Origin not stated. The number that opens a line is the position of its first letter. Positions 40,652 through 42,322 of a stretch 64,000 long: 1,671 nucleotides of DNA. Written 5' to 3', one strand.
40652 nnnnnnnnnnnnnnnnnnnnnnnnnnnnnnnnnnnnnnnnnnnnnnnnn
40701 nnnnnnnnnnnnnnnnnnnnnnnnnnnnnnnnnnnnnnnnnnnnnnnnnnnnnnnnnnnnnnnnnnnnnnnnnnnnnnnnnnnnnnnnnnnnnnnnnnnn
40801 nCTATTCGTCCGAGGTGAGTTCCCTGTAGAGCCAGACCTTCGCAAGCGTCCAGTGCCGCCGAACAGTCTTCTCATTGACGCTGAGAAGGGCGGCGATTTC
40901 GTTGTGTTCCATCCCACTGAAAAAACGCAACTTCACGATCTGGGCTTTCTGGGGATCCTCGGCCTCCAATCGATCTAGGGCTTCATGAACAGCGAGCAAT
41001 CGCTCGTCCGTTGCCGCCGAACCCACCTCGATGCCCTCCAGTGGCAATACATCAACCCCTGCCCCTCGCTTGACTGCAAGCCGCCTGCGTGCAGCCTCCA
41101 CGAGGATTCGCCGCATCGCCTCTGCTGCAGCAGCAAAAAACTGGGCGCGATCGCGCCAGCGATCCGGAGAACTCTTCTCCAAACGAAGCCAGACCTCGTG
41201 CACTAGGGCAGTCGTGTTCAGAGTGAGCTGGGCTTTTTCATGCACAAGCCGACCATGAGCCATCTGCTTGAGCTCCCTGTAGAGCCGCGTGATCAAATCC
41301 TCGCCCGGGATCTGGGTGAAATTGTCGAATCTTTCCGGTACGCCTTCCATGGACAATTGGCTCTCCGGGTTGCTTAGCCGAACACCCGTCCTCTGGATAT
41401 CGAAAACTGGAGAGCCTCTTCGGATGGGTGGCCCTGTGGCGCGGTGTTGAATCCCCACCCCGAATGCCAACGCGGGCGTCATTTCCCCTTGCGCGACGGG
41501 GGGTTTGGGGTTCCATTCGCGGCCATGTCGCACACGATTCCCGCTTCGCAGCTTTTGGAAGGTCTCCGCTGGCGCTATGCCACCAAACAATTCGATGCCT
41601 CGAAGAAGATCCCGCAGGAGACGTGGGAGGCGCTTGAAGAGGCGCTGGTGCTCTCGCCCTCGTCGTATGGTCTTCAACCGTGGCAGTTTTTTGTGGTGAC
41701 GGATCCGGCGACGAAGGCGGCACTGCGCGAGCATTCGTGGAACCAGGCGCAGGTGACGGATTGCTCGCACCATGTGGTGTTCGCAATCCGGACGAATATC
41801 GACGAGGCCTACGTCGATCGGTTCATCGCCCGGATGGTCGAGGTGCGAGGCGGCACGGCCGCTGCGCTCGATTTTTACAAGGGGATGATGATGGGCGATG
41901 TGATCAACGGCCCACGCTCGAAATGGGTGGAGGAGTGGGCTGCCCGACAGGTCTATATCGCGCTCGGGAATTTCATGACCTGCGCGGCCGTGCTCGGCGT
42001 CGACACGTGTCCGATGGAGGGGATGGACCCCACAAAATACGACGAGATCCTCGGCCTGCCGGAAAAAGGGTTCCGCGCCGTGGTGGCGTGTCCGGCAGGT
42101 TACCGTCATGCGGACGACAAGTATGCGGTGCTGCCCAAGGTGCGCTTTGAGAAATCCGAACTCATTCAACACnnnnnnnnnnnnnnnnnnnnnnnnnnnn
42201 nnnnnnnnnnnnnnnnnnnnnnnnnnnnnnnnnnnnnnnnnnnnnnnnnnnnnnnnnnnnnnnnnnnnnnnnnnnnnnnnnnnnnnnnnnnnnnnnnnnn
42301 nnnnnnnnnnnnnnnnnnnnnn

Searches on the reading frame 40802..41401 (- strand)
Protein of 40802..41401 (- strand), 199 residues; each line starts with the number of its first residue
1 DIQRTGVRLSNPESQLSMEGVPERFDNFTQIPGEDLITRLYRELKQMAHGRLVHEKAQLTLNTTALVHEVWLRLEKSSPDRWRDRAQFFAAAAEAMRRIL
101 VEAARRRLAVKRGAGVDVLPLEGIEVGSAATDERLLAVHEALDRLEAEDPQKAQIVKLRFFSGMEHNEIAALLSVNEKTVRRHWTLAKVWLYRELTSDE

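Call 19: search_protein_families(library=ncbifam, proteins=[window:40802-41401:-], max_evalue=0.01)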
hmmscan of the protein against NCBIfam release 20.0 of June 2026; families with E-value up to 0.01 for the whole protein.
window:40802-41401:- (199 aa): 15 families
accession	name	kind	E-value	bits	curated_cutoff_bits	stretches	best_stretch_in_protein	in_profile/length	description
TIGR02999.1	Sig-70_X6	subfamily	2.5e-51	174.2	126.15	1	34-195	20-182/183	ECF-type sigma factor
TIGR02937.1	sigma70-ECF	superfamily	6.6e-14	51.9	42.9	1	35-194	5-164/165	sigma-70 family RNA polymerase sigma factor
NF009172.0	PRK12519.1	subfamily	8.2e-06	25.5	222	1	65-183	58-177/194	RNA polymerase sigma factor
TIGR02985.1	Sig70_bacteroi1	subfamily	2.6e-05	24.5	126.4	1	138-188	108-155/162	RNA polymerase sigma-70 factor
TIGR02984.1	Sig-70_plancto1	subfamily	2.6e-05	23.9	183.75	1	128-185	124-178/189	RNA polymerase sigma-70 factor, Planctomycetaceae-specific subfamily 1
NF053879.1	RNAPolSigSigVBac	equivalog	4.7e-05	23.1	190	1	120-183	84-143/160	RNA polymerase sigma factor SigV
TIGR02983.1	SigE-fam_strep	subfamily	5.4e-05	23.1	141.55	1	51-191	18-154/162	SigE family RNA polymerase sigma factor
NF009166.1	PRK12513.1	equivalog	0.00015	21.5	206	1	63-195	49-186/193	RNA polymerase sigma factor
NF058625.1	sigma_PG0214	equivalog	0.0004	20.1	130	1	67-182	35-148/170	GFO_1088 family ECF-type sigma factor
NF009179.0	PRK12527.1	equivalog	0.00048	20.2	162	1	40-186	4-144/159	RNA polymerase sigma factor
NF007216.0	PRK09638.1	equivalog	0.00071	19.4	194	1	137-197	116-176/180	RNA polymerase sigma factor SigY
NF007227.0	PRK09645.1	subfamily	0.0021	17.9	202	1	85-182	62-157/177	sigma-70 family RNA polymerase sigma factor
TIGR02952.1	Sig70_famx2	equivalog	0.0026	17.7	206.45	1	129-181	110-156/170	ECF subfamily RNA polymerase sigma factor, BldN family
TIGR02954.1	Sig70_famx3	hypoth_equivalog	0.0037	17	188.5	1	127-196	103-168/170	RNA polymerase sigma-70 factor, TIGR02954 family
NF008894.0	PRK11924.3-1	equivalog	0.004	17.2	258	1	127-189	118-175/188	RNA polymerase sigma factor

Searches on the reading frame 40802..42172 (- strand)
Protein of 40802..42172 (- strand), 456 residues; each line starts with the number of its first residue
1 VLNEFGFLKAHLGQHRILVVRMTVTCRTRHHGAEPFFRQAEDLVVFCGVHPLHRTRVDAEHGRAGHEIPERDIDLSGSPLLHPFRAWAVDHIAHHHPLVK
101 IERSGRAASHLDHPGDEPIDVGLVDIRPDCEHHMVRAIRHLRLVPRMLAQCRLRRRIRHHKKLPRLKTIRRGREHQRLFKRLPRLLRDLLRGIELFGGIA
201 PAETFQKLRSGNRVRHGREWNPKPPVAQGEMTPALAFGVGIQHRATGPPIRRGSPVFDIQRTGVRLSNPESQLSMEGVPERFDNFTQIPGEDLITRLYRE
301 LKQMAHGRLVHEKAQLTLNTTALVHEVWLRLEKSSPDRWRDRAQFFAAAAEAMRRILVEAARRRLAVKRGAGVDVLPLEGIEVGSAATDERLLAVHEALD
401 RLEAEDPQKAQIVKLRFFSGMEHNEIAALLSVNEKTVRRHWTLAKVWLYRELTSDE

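Call 14: search_protein_families(library=pfam, proteins=[window:40802-42172:-], max_evalue=0.001)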
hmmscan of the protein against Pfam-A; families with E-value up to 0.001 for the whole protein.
window:40802-42172:- (456 aa): 4 families
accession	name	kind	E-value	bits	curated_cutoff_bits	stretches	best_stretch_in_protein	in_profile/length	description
PF07638.17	Sigma70_ECF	-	2.9e-38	132.1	21.1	1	291-453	20-184/185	ECF sigma factor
PF08281.18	Sigma70_r4_2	-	3.2e-07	30.3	25.7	1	395-446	4-52/54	Sigma-70, region 4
PF04545.22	Sigma70_r4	-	3.4e-05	23.7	24.1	1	406-440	6-40/50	Sigma-70, region 4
PF06530.18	Phage_antitermQ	-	0.00047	20.5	26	1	387-445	45-103/118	Phage antitermination protein Q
